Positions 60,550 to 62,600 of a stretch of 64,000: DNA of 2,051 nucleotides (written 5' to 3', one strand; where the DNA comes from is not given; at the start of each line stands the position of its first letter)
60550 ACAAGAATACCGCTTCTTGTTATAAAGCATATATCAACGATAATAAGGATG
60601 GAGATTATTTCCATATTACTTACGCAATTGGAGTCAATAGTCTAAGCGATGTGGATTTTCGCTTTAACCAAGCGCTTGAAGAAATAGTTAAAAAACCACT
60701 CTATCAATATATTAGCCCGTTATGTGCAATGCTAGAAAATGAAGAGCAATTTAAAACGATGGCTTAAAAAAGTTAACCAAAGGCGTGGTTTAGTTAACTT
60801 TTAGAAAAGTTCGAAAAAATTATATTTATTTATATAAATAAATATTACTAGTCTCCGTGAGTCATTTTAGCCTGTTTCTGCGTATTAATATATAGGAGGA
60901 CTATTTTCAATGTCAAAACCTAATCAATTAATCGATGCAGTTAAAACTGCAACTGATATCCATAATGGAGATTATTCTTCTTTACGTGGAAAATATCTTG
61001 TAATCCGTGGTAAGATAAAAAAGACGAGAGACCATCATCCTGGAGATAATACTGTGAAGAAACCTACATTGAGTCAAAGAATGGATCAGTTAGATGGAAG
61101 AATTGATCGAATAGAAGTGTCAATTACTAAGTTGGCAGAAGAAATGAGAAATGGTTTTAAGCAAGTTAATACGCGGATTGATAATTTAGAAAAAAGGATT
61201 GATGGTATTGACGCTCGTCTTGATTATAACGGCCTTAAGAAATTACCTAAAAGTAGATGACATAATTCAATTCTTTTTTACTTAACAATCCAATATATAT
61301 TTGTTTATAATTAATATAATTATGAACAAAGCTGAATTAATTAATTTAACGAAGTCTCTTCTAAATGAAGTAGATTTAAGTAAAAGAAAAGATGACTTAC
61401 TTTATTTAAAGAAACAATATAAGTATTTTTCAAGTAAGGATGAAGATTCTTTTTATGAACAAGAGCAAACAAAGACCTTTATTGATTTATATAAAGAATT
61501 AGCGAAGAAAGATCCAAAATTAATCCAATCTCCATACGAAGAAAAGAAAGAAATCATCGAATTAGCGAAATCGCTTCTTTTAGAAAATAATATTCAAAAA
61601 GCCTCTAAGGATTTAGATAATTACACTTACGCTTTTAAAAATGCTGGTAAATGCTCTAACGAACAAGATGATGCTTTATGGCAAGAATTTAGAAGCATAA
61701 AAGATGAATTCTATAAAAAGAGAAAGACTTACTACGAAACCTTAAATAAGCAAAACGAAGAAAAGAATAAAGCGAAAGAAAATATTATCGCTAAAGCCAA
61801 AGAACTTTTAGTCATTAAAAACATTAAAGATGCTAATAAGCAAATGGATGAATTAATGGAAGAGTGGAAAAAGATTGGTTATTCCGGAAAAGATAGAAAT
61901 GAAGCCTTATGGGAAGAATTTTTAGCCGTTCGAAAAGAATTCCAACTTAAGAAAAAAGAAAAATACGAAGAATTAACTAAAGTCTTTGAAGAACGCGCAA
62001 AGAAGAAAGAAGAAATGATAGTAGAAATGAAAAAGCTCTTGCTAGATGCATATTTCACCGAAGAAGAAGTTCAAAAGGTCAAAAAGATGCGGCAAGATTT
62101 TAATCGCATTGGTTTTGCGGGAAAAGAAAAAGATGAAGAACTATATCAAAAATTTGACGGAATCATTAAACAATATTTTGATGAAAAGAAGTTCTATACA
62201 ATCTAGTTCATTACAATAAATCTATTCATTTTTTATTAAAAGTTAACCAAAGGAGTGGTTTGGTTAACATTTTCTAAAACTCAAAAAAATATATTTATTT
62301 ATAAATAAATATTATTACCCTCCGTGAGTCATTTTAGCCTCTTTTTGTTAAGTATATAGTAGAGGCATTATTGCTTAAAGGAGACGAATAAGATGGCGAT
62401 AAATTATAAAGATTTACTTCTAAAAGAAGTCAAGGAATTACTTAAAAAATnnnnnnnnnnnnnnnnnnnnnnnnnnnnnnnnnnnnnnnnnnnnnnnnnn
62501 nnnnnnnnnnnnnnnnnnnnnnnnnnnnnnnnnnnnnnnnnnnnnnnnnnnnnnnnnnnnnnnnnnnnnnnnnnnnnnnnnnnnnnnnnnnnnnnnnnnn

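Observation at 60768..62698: Cassette family: a ~130-nt terminator-promoter-leader module fused to paralogous small coiled-coil protein genes (5 modules, 4 genes in this window)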

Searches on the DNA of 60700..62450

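Call 58: search_rna_families(source=window, start=60700, end=62450, threshold=evalue, max_evalue=1)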
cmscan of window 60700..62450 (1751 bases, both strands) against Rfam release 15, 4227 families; matches with E-value up to 1: 0.
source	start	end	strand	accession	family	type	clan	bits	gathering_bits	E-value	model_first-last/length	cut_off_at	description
